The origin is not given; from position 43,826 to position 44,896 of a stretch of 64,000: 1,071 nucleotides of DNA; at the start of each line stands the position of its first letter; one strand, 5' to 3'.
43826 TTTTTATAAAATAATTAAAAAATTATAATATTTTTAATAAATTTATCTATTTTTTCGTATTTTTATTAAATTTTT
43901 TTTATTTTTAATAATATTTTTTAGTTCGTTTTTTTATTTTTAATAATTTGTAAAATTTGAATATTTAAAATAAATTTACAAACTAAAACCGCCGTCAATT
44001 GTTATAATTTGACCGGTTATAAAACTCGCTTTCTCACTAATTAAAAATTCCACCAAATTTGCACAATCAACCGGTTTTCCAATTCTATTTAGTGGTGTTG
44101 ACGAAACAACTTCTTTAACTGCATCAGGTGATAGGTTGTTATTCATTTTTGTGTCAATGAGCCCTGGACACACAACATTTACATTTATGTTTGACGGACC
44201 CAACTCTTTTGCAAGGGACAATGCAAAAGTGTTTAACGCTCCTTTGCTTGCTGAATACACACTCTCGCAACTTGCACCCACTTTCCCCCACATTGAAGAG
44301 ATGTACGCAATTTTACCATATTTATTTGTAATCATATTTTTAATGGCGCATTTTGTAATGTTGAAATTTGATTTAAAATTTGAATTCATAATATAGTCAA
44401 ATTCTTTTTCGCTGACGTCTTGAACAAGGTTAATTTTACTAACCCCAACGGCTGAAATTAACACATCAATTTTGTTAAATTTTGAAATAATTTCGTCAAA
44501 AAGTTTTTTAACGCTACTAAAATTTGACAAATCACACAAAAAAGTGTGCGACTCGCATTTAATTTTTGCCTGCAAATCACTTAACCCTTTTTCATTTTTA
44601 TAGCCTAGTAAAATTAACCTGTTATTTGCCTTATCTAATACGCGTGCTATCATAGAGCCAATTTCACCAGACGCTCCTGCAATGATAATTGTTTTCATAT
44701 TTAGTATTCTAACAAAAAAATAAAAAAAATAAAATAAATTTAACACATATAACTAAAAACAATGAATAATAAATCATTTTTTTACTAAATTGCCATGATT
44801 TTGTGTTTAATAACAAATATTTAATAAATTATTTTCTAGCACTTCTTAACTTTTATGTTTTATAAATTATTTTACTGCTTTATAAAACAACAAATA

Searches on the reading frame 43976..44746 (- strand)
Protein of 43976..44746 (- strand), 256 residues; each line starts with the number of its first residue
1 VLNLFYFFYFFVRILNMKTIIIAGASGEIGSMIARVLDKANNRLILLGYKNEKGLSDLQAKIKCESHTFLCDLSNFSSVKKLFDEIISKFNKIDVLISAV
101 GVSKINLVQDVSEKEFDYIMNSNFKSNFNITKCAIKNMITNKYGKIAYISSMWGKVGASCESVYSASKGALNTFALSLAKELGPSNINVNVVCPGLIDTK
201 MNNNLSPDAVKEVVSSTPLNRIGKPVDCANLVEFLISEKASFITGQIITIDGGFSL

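Call 101: search_protein_families(library=pfam, proteins=[window:43976-44746:-], max_evalue=0.001)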
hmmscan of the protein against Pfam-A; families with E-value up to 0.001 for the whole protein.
window:43976-44746:- (256 aa): 5 families
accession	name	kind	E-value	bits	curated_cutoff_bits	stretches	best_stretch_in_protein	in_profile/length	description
PF13561.12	adh_short_C2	-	2.4e-52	178.3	27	1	27-255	6-236/236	Enoyl-(Acyl carrier protein) reductase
PF00106.31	adh_short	-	3.1e-47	161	26.6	1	18-208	1-193/195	short chain dehydrogenase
PF08659.16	KR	-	2.3e-13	50.9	22.6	1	19-179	2-164/180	KR domain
PF01370.27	Epimerase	-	5.5e-07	29.7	20.9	1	20-183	1-161/240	NAD dependent epimerase/dehydratase family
PF02719.21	Polysacc_synt_2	-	0.00041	20.1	20.2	1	20-181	1-155/293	Polysaccharide biosynthesis protein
